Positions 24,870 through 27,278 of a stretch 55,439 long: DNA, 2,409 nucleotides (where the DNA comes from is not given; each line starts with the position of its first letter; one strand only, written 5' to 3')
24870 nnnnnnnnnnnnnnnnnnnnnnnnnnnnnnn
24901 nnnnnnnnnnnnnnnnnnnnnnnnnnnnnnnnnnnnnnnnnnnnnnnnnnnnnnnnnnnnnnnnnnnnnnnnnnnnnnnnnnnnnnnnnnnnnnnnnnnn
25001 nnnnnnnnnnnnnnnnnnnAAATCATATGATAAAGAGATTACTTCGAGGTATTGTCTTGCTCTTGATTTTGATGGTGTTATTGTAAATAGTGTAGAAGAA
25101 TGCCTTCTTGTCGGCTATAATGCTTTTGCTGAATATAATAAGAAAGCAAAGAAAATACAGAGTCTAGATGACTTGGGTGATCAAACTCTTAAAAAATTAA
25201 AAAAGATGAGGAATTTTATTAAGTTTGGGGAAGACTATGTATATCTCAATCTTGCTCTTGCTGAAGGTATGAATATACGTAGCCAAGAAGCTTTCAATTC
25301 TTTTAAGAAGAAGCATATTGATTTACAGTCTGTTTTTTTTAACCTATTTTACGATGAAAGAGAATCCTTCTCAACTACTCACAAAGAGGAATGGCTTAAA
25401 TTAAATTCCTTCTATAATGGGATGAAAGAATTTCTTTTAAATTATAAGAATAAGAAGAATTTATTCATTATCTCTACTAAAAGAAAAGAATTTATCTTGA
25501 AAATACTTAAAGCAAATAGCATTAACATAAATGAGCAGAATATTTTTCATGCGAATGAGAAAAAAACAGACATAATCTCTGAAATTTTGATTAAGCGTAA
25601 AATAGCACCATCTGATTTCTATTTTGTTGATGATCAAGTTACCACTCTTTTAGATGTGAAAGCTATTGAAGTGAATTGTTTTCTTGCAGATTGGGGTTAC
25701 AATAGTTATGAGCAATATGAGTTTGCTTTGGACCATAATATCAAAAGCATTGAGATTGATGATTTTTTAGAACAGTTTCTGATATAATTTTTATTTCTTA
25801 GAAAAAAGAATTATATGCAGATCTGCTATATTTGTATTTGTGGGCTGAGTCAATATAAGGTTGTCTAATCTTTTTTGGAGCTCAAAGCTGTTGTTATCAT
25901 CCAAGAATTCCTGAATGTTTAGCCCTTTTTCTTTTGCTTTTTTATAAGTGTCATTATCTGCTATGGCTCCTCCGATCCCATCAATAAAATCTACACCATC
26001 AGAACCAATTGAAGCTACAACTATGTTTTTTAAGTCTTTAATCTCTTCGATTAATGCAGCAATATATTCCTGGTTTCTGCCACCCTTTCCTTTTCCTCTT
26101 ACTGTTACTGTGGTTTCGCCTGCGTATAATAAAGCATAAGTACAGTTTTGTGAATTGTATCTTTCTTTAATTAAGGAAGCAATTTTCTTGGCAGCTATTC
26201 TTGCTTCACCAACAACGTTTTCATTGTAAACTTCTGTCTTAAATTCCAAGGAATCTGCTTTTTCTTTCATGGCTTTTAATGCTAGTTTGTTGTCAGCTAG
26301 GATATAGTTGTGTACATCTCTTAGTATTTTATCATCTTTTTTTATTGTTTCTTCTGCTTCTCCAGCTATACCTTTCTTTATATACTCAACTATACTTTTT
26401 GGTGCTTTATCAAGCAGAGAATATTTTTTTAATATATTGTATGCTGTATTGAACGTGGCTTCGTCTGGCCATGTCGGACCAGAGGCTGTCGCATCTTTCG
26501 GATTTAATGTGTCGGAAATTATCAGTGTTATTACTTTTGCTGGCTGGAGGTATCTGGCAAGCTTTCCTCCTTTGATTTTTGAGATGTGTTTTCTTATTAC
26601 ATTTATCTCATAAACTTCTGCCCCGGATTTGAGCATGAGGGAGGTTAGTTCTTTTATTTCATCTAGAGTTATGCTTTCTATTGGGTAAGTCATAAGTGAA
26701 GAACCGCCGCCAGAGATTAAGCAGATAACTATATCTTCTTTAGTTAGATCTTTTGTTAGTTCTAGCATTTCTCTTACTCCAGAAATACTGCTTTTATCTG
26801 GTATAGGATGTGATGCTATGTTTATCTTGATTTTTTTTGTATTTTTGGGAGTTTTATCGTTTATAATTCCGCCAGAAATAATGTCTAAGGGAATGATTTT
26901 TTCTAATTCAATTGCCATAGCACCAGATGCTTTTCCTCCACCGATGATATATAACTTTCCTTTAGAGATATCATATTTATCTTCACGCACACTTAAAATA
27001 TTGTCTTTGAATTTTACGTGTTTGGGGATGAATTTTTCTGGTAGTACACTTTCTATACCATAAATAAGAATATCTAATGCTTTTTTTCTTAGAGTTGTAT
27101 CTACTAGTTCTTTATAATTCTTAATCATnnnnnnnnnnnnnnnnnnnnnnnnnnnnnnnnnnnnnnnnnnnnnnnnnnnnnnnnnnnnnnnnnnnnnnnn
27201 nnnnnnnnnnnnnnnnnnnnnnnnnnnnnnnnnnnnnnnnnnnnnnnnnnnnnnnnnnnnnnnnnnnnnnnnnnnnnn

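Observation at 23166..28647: Phosphoglycerate-centred activation module: GAPDH-HAD fusion, MOFRL glycerate kinase, PGM-like phosphatase, cytidylyltransferase-like NTase and CDP-alcohol transferase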

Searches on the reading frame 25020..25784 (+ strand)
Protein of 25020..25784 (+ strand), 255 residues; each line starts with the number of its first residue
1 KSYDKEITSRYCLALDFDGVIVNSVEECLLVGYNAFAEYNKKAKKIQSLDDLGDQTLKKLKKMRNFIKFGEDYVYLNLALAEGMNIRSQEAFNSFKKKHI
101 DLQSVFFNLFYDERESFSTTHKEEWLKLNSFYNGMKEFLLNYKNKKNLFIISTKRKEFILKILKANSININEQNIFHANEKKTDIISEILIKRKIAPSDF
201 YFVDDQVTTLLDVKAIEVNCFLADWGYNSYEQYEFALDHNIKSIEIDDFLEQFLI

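Call 26: find_homologous_proteins(query=window:25020-25784:+, max_evalue=0.001)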
Query window:25020-25784:+ (255 aa): 71 proteins with E <= 0.001 among 870 candidates.
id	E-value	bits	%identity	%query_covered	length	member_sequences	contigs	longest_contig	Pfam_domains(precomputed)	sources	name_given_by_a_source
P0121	1.2e-67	246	47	95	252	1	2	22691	PF13419.13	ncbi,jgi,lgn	-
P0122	4.1e-67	245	46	93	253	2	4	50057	PF13419.13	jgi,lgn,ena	-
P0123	4.0e-66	241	47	95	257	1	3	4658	-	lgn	-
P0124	1.6e-65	239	47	98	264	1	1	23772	-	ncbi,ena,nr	ncbi:MAG: hypothetical protein GWP06_11135 [Actinobacteria bacterium]|nr:hypothetical protein [Actin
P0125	2.7e-64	235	47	94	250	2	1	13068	PF13419.13,PF00702.33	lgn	-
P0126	1.3e-63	233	47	95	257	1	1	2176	PF13419.13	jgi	-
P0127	3.4e-63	232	47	95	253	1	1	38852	PF13419.13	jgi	jgi:phosphoglycolate phosphatase-like HAD superfamily hydrolase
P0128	2.3e-62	229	46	95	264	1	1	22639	PF13419.13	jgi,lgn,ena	-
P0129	2.4e-62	229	46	94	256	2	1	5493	PF13419.13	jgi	-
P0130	5.3e-62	228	44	95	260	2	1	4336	-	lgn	-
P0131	5.7e-62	228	43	96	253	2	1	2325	PF13419.13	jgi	-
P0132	2.8e-61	225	43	95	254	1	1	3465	PF13419.13,PF00702.33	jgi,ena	-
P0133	2.9e-61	225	45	95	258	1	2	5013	PF13419.13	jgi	-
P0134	6.6e-60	221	45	94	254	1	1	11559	-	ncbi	-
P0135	6.8e-59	218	44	95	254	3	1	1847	PF13419.13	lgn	-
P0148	1.4e-50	190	40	95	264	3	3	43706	PF00702.33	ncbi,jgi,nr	ncbi:MAG TPA: hypothetical protein PLO79_06360 [Candidatus Marinimicrobia bacterium]|nr:hypothetical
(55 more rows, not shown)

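Call 27: find_encoding_contigs(protein=P0122, flank=10000, max_places=1)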
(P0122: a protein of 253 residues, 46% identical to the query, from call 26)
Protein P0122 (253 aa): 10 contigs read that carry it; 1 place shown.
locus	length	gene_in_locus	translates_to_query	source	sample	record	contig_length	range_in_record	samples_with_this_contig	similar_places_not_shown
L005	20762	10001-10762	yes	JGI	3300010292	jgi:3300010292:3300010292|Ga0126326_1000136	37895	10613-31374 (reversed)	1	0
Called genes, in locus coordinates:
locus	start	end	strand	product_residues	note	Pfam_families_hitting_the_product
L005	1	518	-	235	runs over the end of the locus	PF00392:GntR, PF08279:HTH_11 (faint), PF07729:FCD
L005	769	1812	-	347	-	PF00248:Aldo_ket_red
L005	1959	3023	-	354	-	PF02615:Ldh_2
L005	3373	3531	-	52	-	PF03243:MerB (weak)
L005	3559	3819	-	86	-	-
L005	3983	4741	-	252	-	PF00483:NTP_transferase, PF12804:NTP_transf_3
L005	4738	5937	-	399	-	PF00288:GHMP_kinases_N, PF08544:GHMP_kinases_C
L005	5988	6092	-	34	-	-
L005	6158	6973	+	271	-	PF23441:SDR, PF00106:adh_short, PF08659:KR (weak), PF13561:adh_short_C2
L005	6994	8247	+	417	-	PF09861:Lar_N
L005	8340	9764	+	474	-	PF02614:UxaC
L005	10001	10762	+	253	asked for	PF13419:HAD_2 (faint)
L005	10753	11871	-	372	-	PF00294:PfkB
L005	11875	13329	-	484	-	PF03446:NAD_binding_2, PF00393:6PGD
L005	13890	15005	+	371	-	PF01266:DAO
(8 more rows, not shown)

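Call 28: find_encoding_contigs(protein=P0124, flank=10000, max_places=1)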
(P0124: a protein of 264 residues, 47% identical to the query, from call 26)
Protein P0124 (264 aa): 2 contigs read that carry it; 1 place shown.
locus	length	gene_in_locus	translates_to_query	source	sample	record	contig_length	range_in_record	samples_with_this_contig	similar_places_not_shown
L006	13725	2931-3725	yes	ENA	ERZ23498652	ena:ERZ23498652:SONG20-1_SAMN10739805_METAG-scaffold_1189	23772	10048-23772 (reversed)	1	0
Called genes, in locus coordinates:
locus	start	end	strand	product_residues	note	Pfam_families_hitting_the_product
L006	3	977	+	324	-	?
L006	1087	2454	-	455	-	PF00291:PALP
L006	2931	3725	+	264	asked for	-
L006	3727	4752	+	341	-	PF03537:Glyco_hydro_114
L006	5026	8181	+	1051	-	PF20720:nSTAND3 (faint), PF05729:NACHT, PF24883:NPHP3_N (weak), PF03781:FGE-sulfatase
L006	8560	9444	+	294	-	PF08902:DUF1848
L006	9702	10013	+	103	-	-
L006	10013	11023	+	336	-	PF00033:Cytochrome_B, PF13631:Cytochrom_B_N_2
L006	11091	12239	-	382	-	PF01204:Trehalase, PF22422:MGH1-like_GH, PF01204:Trehalase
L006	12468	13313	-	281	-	PF01261:AP_endonuc_2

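Call 29: find_encoding_contigs(protein=P0148, flank=10000, max_places=1)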
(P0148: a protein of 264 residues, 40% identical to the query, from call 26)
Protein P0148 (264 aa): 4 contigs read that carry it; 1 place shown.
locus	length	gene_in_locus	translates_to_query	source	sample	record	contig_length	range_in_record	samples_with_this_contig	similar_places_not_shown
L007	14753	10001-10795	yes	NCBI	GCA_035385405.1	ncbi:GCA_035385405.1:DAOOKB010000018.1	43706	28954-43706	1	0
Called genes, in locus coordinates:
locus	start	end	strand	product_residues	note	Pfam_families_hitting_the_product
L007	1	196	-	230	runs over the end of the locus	PF01791:DeoC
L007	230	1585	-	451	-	PF02878:PGM_PMM_I, PF02879:PGM_PMM_II, PF02880:PGM_PMM_III, PF00408:PGM_PMM_IV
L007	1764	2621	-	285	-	PF00140:Sigma70_r1_2, PF04542:Sigma70_r2, PF04539:Sigma70_r3, PF04545:Sigma70_r4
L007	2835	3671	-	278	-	PF08902:DUF1848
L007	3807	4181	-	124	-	PF07719:TPR_2 (faint), PF13414:TPR_11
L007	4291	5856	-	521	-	-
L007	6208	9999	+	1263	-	PF03968:LptD_N (faint), PF13100:OstA_2 (faint), PF19838:LptD_2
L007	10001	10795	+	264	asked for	PF00702:Hydrolase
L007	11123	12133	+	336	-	PF00044:Gp_dh_N, PF02800:Gp_dh_C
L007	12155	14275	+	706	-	PF01074:Glyco_hydro_38N, PF03065:Glyco_hydro_57, PF09094:AmyA-A_glucT_m, PF09095:AmyA-gluTrfs_C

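Call 56: search_solved_structures(query=window:25020-25784:+, max_evalue=1)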
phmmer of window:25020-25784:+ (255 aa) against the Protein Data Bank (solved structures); distinct sequences matched with E-value up to 1: 1.
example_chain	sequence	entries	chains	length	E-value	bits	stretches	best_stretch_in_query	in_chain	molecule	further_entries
24tb_R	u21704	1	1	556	0.91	12.5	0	158-229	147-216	Growth hormone-releasing hormone receptor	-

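Call 71: predict_structure(alignment_id=A4)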
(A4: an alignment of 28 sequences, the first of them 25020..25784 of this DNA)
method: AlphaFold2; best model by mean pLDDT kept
length: 255 residues; sequences in the alignment: 28
mean_pLDDT: 94.7   pTM: 0.89
mean pLDDT of the five models: 94.7, 94.7, 94.2, 94.1, 93.9
residues with pLDDT >= 90: 237; 70-90: 9; 50-70: 5; < 50: 4
segments of 3 or more residues with pLDDT < 50: 1-4
pLDDT, mean of each block of 10 residues (from residue 1): 55 97 98 98 94 95 92 98 95 98 98 98 97 98 95 97 98 94 97 97 97 97 95 96 97 86
secondary structure, 60 per line:
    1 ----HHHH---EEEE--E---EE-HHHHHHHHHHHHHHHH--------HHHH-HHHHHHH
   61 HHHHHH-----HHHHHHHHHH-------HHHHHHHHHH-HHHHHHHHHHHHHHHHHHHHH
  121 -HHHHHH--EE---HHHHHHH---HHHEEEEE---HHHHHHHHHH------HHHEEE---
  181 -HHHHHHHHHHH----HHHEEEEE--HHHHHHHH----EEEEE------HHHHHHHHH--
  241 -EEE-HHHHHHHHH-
elements in order: H5-8 E12-15 H25-40 H49-52 H54-66 H72-81 H89-98 H100-120 H122-127 H135-141 E148-152 H156-165 E175-177 H182-192 E200-204 H207-214 E219-223 H230-238 E242-244 H246-254

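Call 74: fold_search(model_id=the predicted structure, library=pdb)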
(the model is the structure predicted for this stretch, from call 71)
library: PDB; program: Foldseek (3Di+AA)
matches with E <= 10: 971; with E <= 0.001: 225
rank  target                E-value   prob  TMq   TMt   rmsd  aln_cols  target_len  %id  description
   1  3mc1_B                6.0e-08  1.00  0.53  0.61   6.6       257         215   15  Crystal structure of a predicted phosphatase from Clostridium acetobutylicum (released 2010-04-07)
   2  2ah5                  1.1e-07  1.00  0.59  0.70   5.9       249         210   14  Hydrolase, haloacid dehalogenase-like family protein SP0104 from Streptococcus pneumoniae (released 2005-09-27)
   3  3mc1_A                1.1e-07  1.00  0.55  0.64   6.3       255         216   15  Crystal structure of a predicted phosphatase from Clostridium acetobutylicum (released 2010-04-07)
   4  3s6j_F                5.7e-07  1.00  0.49  0.56   7.1       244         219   14  The crystal structure of a hydrolase from Pseudomonas syringae (released 2011-07-13)
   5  2hi0_B                8.1e-07  1.00  0.61  0.64   5.0       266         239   16  Crystal structure of putative phosphoglycolate phosphatase (YP_619066.1) from Lactobacillus delbrueckii subsp. bulgari (released 2006-08-15)
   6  3sd7                  8.5e-07  1.00  0.55  0.64   7.2       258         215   16  1.7 Angstrom Resolution Crystal Structure of Putative Phosphatase from Clostridium difficile (released 2011-06-29)
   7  3d6j                  8.5e-07  1.00  0.52  0.61   6.8       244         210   14  Crystal structure of Putative haloacid dehalogenase-like hydrolase from Bacteroides fragilis (released 2008-07-15)
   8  2nyv                  1.0e-06  1.00  0.53  0.61   7.5       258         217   13  X-ray crystal structure of a phosphoglycolate phosphatase from Aquifex aeolicus (released 2006-12-05)
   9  2hsz_A                1.3e-06  1.00  0.55  0.61   6.4       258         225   16  Crystal structure of a predicted phosphoglycolate phosphatase (hs_0176) from haemophilus somnus 129pt at 1.90 A resolu (released 2006-08-15)
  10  4uav                  2.4e-06  1.00  0.53  0.55   7.5       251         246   17  Crystal structure of CbbY (AT3G48420) from Arabidobsis thaliana (released 2014-12-31)
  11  2fdr                  3.2e-06  1.00  0.51  0.57   6.6       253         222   14  Crystal Structure of Conserved Haloacid Dehalogenase-like Protein of Unknown Function ATU0790 from Agrobacterium tumefac (released 2006-01-31)
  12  3s6j_E                3.4e-06  1.00  0.53  0.60   7.1       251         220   14  The crystal structure of a hydrolase from Pseudomonas syringae (released 2011-07-13)
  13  2no4_B                3.6e-06  1.00  0.45  0.50  10.0       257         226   13  Crystal Structure analysis of a Dehalogenase (released 2007-09-25)
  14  4eek                  5.1e-06  1.00  0.47  0.52   6.4       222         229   15  Crystal structure of HAD FAMILY HYDROLASE DR_1622 from Deinococcus radiodurans R1 (TARGET EFI-501256) With bound phospha (released 2012-04-18)
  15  3kbb                  5.4e-06  1.00  0.53  0.60   7.1       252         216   15  Crystal structure of putative beta-phosphoglucomutase from Thermotoga maritima (released 2009-11-17)
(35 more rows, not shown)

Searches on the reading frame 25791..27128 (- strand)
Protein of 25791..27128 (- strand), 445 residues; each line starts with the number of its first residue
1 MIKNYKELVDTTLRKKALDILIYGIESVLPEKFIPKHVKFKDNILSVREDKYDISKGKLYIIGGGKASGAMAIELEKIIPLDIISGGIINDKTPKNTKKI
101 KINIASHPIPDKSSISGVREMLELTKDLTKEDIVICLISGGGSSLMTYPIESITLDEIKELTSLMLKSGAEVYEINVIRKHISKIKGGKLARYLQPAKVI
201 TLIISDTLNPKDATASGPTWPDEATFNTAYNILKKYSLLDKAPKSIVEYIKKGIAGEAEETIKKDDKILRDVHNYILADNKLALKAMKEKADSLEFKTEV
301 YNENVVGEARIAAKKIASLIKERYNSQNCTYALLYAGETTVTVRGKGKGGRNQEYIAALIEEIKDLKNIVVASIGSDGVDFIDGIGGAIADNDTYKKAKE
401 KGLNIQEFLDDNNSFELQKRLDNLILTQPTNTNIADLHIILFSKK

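Call 3: search_protein_families(library=pfam, proteins=[window:25791-27128:-], max_evalue=0.01)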
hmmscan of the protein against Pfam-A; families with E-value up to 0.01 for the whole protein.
window:25791-27128:- (445 aa): 2 families
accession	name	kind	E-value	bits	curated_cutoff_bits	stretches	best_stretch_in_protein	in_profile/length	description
PF13660.11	DUF4147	-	5.1e-68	229.4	23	1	18-250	3-233/234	Domain of unknown function (DUF4147)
PF05161.18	MOFRL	-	1.9e-29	102.4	28.3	1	332-436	2-106/106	MOFRL family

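Call 4: search_protein_families(library=ncbifam, proteins=[window:25791-27128:-], max_evalue=0.01)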
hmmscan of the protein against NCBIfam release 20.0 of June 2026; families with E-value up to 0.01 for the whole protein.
window:25791-27128:- (445 aa): 2 families
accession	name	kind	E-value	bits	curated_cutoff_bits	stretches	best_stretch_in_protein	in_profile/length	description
NF040791.1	gly_kin_Thpl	equivalog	2e-64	218.3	670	1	1-438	1-408/410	glycerate 2-kinase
NF041176.1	GlyK_Thmprot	equivalog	1.5e-57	195.7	550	1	30-440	10-394/397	glycerate 2-kinase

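Call 48: search_solved_structures(query=window:25791-27128:-, max_evalue=0.001)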
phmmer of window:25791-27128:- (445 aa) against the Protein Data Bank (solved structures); distinct sequences matched with E-value up to 0.001: 6.
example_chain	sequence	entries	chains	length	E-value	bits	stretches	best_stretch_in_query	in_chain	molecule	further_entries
1x3l_A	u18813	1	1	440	5.3e-86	292.6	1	14-442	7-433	hypothetical protein PH0495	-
2b8n_A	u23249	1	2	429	1.1e-64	222.5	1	21-440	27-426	glycerate kinase, putative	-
5i9f_A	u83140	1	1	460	5.7e-09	38.9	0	221-256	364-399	pentatricopeptide repeat protein dPPR-U10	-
5i9g_C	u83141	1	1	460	5.9e-08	35.6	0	220-255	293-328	pentatricopeptide repeat protein dPPR-U8C2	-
5i9h_A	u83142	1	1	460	6.1e-08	35.5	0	221-256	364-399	pentatricopeptide repeat protein dPPR-U8G2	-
5i9d_A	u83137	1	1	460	2.8e-07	33.3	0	220-256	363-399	pentatricopeptide repeat protein dPPR-U8A2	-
